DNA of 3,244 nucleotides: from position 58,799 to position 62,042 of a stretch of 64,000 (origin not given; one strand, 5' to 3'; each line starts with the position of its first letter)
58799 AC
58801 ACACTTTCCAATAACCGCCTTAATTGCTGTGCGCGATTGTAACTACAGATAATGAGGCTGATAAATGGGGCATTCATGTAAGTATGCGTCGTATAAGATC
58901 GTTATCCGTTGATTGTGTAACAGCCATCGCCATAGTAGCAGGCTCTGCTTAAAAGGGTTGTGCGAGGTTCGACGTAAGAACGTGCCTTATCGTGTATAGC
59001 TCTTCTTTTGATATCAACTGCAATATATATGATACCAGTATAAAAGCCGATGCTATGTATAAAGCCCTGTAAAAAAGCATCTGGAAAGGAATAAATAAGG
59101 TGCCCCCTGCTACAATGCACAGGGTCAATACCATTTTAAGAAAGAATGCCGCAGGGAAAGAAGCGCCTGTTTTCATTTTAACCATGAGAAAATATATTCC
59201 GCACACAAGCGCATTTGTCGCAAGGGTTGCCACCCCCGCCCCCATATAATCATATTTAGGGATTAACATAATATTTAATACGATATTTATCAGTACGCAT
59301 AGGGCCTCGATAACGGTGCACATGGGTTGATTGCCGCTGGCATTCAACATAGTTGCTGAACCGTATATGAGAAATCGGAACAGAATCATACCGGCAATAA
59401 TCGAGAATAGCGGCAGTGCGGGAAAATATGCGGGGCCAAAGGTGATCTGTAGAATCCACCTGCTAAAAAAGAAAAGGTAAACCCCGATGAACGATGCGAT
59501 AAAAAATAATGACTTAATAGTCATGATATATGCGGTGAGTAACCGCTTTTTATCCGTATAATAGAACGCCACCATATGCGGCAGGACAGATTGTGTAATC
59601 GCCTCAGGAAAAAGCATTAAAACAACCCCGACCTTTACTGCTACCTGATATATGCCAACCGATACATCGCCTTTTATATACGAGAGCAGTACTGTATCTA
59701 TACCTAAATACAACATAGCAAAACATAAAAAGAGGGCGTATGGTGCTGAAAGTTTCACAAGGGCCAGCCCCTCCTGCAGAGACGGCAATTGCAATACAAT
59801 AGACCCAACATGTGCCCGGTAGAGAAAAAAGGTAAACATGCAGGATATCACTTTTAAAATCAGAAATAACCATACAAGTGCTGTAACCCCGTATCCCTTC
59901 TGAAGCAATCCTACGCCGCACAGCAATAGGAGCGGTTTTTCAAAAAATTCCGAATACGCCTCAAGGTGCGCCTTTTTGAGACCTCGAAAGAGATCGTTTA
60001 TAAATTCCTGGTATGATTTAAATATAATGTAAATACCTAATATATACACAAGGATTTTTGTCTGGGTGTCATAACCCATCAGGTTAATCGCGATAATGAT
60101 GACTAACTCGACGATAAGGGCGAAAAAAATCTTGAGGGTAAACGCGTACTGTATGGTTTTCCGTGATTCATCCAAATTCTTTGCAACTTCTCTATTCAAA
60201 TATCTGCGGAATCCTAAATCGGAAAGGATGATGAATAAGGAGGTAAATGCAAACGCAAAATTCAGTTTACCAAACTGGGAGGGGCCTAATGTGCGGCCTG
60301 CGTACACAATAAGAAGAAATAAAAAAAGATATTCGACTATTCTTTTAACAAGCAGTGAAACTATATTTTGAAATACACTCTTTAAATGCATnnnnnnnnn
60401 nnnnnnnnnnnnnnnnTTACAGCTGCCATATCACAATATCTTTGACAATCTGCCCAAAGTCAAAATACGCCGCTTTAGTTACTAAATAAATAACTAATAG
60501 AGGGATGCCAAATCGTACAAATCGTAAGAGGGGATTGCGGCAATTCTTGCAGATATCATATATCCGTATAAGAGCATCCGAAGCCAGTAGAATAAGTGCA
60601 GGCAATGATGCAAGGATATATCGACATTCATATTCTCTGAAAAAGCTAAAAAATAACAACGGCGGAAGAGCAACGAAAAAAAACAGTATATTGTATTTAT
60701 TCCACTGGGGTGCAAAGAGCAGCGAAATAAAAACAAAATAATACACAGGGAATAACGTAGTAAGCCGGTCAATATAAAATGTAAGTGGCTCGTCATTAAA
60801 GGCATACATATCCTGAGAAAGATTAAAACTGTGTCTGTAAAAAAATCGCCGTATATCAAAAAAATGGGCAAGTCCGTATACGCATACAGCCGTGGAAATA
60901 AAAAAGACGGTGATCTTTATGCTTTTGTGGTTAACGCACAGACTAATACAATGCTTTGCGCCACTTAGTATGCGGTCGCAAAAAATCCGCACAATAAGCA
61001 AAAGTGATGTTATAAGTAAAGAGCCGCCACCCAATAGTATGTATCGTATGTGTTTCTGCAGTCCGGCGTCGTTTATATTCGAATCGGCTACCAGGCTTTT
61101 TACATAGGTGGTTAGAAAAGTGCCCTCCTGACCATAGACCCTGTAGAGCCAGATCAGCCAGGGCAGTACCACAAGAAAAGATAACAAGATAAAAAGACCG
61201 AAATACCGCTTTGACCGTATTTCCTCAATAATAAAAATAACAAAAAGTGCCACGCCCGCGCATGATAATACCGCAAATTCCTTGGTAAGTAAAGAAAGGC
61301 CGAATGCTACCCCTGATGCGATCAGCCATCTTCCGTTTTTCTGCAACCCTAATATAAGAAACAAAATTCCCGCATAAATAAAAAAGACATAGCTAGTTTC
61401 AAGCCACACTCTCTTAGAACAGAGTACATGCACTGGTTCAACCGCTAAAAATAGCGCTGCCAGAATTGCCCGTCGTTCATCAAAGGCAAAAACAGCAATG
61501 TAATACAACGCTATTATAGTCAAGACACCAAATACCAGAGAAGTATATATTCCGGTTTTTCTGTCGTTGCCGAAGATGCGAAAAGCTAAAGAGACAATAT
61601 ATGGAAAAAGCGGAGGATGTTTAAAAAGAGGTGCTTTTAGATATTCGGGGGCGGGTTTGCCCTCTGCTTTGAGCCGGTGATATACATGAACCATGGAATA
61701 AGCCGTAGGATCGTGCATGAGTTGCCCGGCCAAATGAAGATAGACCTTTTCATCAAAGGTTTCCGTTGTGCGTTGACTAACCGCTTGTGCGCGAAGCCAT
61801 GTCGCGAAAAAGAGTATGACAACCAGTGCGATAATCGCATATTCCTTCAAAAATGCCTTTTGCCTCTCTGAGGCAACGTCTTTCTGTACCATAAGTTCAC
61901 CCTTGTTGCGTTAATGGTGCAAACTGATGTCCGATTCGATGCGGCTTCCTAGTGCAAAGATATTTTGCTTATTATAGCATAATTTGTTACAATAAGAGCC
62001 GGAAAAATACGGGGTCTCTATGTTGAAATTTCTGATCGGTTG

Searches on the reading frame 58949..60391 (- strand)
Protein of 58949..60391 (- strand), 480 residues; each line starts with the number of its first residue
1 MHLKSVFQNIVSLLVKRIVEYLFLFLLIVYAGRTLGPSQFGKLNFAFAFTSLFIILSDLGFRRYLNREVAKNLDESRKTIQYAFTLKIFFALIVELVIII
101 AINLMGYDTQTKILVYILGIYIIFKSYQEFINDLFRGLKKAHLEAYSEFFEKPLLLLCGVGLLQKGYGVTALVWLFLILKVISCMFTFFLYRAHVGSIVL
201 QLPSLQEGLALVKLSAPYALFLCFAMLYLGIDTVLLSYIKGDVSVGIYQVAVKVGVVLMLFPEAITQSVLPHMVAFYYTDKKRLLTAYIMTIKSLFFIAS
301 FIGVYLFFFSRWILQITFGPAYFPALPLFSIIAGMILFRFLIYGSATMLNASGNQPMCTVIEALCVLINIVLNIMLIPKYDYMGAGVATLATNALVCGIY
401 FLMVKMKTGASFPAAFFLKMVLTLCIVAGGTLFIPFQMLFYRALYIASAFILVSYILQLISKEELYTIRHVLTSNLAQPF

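Call 14: search_protein_families(library=pfam, proteins=[window:58949-60391:-])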
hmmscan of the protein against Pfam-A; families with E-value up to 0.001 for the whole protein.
window:58949-60391:- (480 aa): 2 families
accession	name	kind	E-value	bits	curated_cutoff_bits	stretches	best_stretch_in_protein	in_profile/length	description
PF01943.22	Polysacc_synt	-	5e-26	92.2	28.2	1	7-273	2-270/274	Polysaccharide biosynthesis protein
PF13440.11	Polysacc_synt_3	-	4.7e-19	69.2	23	1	33-325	4-291/293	Polysaccharide biosynthesis protein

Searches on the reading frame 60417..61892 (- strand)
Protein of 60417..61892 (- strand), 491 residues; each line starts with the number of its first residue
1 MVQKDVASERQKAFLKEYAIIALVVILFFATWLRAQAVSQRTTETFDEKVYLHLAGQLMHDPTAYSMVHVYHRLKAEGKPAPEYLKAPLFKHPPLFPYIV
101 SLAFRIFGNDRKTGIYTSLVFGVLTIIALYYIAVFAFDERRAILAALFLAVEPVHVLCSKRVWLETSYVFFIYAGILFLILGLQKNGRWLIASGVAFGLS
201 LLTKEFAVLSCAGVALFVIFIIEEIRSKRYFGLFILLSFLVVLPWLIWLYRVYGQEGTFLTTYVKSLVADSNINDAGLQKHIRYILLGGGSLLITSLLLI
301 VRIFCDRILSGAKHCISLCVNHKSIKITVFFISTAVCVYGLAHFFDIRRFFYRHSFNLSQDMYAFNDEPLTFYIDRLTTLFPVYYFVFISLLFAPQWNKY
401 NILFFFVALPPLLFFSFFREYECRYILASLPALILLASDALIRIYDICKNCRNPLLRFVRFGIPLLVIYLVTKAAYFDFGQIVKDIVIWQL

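Call 14: search_protein_families(library=pfam, proteins=[window:60417-61892:-])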
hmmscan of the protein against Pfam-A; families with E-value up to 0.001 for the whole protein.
window:60417-61892:- (491 aa): 3 families
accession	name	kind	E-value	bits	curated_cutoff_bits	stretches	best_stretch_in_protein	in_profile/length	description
PF13231.12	PMT_2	-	2.5e-24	86.8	26.1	1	91-248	1-160/160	Dolichyl-phosphate-mannose-protein mannosyltransferase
PF02366.24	PMT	-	1.1e-07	32.1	22.7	1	86-251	56-236/245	Dolichyl-phosphate-mannose-protein mannosyltransferase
PF09913.15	DUF2142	-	0.00092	18.5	30.1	1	104-259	113-270/395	Predicted membrane protein (DUF2142)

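Call 43: find_encoding_contigs(protein=window:60417-61892:-, flank=10000, max_places=4)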
Protein window:60417-61892:- (491 aa): no gene with exactly this product is on record in the collection.
